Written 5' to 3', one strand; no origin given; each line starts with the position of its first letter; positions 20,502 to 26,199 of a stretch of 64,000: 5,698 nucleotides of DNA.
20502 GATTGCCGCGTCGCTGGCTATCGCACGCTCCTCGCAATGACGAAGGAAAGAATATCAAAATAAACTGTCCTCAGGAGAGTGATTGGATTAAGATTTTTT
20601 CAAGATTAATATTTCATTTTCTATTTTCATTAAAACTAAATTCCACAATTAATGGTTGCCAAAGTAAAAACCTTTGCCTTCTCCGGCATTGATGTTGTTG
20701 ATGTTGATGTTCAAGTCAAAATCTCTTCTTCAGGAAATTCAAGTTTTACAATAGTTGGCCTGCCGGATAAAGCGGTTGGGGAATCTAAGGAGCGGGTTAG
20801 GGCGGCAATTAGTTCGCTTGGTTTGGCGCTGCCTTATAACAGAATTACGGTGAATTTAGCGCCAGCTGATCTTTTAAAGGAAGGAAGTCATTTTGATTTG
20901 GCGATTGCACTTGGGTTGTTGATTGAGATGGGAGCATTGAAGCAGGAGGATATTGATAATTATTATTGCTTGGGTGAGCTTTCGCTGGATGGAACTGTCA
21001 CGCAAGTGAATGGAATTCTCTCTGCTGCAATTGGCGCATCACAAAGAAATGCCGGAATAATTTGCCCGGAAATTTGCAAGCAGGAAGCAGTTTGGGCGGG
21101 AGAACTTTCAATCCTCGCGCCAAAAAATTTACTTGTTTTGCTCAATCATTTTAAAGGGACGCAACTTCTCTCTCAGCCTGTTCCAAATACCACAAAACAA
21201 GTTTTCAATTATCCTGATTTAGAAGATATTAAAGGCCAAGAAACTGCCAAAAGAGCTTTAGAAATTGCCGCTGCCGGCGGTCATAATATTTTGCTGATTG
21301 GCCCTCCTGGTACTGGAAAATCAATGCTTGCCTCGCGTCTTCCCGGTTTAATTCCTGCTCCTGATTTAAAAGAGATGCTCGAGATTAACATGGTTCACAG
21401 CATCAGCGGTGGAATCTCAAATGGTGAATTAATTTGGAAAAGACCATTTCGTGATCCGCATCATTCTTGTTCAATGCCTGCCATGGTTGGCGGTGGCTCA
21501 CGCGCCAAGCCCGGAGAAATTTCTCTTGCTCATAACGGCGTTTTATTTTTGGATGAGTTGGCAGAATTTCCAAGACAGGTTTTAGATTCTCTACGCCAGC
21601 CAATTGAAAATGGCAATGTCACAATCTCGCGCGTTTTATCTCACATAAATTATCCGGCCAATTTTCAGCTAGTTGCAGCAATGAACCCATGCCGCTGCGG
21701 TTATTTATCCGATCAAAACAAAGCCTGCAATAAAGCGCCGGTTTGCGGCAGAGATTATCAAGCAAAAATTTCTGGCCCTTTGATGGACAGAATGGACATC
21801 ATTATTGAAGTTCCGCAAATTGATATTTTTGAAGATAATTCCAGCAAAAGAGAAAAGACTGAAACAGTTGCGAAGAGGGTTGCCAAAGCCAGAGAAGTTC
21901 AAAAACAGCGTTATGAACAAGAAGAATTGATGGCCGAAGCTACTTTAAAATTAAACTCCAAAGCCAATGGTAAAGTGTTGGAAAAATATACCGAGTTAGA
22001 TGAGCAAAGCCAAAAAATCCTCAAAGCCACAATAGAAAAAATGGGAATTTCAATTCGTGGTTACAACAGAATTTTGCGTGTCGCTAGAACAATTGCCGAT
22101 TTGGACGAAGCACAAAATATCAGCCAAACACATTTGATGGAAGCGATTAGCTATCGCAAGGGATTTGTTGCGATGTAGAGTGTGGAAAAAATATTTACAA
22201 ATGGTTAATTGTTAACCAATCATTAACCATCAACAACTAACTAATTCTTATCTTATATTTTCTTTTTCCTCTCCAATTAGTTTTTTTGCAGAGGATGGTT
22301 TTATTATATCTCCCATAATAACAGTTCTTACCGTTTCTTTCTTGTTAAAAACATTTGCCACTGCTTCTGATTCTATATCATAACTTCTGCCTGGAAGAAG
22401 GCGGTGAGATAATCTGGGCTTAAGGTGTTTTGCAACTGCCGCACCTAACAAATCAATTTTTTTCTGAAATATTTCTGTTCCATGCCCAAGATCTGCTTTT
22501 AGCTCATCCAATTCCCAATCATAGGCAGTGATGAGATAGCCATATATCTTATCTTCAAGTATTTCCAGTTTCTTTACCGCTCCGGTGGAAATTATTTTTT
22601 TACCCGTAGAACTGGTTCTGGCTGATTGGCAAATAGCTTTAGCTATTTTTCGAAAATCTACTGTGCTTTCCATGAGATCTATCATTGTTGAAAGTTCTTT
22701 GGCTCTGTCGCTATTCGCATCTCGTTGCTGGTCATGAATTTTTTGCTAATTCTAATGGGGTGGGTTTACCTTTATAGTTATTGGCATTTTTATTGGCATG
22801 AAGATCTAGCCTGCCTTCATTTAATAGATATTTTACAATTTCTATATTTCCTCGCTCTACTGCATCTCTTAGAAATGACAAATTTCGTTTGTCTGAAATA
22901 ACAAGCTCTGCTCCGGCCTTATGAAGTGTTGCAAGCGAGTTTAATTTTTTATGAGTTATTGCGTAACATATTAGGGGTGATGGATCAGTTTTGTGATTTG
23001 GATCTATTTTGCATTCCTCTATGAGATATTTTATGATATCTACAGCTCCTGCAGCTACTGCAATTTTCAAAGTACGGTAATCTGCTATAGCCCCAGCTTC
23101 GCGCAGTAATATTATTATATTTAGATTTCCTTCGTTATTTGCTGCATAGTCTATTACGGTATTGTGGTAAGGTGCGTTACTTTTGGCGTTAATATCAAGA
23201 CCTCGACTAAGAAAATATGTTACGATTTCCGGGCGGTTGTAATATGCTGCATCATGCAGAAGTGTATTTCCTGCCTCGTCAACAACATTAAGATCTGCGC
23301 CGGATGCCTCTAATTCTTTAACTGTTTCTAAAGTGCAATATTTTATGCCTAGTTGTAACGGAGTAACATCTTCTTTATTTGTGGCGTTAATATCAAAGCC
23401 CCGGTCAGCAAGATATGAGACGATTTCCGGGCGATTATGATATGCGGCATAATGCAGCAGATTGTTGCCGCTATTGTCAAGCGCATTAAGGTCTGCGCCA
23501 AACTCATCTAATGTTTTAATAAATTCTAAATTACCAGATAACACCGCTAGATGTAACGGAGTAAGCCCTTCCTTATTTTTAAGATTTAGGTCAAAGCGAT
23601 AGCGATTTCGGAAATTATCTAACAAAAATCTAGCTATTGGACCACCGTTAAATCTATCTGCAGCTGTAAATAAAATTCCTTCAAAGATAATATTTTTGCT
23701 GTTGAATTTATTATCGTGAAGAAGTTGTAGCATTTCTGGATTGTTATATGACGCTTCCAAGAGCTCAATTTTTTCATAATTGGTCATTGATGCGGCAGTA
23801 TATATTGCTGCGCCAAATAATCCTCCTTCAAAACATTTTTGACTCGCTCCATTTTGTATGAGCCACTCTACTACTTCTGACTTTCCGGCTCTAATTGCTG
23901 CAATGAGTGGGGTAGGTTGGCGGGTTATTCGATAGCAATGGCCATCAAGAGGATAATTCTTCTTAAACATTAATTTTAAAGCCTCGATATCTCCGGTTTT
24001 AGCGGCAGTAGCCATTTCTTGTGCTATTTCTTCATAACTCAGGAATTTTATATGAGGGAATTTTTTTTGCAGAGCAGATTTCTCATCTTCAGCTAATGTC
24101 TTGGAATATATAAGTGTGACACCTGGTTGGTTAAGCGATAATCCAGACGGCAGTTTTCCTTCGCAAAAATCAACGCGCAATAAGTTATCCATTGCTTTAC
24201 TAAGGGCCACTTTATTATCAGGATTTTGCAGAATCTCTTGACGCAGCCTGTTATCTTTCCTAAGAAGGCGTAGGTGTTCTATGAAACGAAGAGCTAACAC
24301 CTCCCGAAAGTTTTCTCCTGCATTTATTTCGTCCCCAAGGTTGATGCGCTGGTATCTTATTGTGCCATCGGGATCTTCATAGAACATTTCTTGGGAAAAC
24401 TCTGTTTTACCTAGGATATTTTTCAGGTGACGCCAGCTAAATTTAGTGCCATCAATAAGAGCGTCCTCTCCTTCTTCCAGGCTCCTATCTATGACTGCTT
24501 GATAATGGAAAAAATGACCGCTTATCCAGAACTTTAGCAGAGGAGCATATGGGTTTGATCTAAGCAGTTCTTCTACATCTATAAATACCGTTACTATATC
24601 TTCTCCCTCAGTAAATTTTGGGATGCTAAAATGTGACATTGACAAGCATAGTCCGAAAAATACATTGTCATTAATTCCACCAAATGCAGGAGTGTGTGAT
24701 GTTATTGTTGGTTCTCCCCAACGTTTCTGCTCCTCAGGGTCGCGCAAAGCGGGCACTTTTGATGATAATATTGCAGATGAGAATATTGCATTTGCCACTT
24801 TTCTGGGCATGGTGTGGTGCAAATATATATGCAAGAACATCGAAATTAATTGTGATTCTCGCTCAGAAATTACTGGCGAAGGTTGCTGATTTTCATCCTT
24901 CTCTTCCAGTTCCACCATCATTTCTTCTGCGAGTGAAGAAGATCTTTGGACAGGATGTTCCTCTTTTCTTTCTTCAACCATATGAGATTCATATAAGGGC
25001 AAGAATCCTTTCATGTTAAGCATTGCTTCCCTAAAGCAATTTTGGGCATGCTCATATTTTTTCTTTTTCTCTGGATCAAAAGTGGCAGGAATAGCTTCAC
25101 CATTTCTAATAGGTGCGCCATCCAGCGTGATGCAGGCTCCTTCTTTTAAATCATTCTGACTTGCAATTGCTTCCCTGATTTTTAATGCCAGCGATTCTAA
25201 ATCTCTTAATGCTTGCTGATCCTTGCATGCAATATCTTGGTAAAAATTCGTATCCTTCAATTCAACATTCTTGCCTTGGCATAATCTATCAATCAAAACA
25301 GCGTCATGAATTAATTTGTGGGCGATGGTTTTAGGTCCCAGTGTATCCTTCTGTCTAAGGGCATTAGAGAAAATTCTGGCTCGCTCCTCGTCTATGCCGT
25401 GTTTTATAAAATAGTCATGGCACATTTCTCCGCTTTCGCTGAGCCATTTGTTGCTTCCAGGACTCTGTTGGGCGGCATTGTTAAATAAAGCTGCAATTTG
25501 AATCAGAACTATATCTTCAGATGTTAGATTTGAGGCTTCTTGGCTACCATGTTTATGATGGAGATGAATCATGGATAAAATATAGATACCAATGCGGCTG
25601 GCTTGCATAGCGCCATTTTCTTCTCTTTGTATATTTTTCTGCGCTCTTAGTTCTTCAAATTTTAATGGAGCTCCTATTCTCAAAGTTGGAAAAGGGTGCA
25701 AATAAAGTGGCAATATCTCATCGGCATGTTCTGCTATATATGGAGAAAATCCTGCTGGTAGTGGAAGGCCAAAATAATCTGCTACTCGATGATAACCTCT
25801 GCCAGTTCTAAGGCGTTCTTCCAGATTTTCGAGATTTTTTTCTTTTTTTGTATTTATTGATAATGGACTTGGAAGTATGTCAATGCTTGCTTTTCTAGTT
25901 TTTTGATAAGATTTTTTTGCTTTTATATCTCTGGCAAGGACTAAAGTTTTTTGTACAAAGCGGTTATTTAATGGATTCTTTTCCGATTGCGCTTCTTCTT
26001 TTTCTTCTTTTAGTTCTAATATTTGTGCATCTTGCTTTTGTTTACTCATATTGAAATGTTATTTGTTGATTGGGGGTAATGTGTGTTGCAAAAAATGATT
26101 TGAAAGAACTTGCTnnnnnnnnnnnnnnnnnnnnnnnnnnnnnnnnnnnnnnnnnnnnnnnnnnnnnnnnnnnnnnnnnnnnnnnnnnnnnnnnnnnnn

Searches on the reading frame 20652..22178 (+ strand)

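Call 21: search_protein_families(library=ncbifam, proteins=[window:20652-22178:+], max_evalue=0.00001)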
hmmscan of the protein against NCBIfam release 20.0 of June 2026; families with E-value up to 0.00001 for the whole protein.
window:20652-22178:+ (508 aa): 8 families
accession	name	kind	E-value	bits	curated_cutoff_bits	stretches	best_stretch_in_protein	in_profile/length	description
TIGR00368.1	TIGR00368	hypoth_equivalog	1.5e-162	541.7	362.4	1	9-502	5-499/499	YifB family Mg chelatase-like AAA ATPase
NF007365.0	PRK09862.1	equivalog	2.6e-129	432.1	530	1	3-502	4-492/506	YifB family Mg chelatase-like AAA ATPase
TIGR02442.1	Cob-chelat-sub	hypoth_equivalog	4.7e-11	41.8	779.45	1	277-346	110-179/641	putative cobaltochelatase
TIGR00764.1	lon_rel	equivalog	2.4e-10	39.7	516.6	1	191-245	18-72/608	ATP-dependent protease LonB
NF038308.1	RNA_repair_RtcR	equivalog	2.5e-09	36.5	650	0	281-345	265-327/530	RNA repair transcriptional activator RtcR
TIGR02974.1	phageshock_pspF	equivalog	2.3e-08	33.6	443.55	1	211-345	23-142/336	phage shock protein operon transcriptional activator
TIGR02902.1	spore_lonB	equivalog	9e-08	31.2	723.3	0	173-320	51-201/531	ATP-dependent protease LonB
TIGR02903.1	spore_lon_C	equivalog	8.9e-07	27.8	678.8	0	180-227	143-192/615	Lon family ATP-dependent protease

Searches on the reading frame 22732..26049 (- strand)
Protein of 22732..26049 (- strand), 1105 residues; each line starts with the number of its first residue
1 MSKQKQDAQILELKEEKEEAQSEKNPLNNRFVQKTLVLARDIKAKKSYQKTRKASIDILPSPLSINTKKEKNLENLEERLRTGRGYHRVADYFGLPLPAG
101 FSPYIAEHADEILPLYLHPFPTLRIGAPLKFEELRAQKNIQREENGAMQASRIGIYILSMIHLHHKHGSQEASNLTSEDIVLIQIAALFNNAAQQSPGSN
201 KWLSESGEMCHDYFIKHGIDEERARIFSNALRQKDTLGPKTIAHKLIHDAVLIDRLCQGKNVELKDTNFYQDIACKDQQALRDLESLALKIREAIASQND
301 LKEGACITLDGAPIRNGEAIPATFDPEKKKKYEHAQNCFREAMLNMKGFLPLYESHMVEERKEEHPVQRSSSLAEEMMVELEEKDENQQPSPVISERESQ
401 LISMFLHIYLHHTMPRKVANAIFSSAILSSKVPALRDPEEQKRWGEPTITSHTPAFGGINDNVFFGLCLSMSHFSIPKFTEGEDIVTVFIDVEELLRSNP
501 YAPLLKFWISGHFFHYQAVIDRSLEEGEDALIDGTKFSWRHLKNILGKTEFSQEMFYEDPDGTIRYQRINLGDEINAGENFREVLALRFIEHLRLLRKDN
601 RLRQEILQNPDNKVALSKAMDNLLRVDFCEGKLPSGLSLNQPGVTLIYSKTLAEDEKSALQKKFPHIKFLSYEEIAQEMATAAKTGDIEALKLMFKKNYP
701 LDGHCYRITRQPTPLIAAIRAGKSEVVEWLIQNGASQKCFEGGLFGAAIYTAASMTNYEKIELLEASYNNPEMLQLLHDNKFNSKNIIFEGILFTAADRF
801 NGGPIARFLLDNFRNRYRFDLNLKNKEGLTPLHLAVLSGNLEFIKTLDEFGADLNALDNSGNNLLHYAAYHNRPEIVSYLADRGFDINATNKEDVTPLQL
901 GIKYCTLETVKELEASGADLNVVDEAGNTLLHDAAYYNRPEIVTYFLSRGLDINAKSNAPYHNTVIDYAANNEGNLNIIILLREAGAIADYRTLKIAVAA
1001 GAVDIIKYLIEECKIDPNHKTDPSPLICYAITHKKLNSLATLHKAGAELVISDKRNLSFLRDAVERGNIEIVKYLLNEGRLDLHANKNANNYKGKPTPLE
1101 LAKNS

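Call 21: search_protein_families(library=ncbifam, proteins=[window:22732-26049:-], max_evalue=0.00001)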
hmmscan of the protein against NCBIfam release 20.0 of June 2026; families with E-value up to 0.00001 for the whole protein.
window:22732-26049:- (1105 aa): 6 families
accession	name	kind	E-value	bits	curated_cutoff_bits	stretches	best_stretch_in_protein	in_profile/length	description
NF043029.1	T4SS_AnkY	equivalog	4.4e-21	74.9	600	1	827-902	457-532/543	Dot/Icm T4SS effector AnkY/LegA9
NF043022.1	T4SS_AnkG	equivalog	2.7e-16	59.4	500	1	812-978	280-452/455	Dot/Icm T4SS effector AnkG/AnkZ/LegA7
NF043028.1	T4SS_AnkX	equivalog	1.7e-13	49.7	1400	1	820-934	573-692/938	Dot/Icm T4SS effector AnkN/AnkX/LegA8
NF041931.2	MzaA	equivalog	7.6e-13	48.2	800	0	822-884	29-91/726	MZA anti-phage system associated sigma-70 family RNA polymerase sigma factor MzaA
NF043023.1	T4SS_AnkH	equivalog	7.4e-12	44.7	600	0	904-990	9-92/467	Dot/Icm T4SS effector AnkH/LegA3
NF043021.1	T4SS_AnkF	equivalog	7.9e-08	31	1000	0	676-736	586-644/917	Dot/Icm T4SS effector AnkF/LegA14/Ceg31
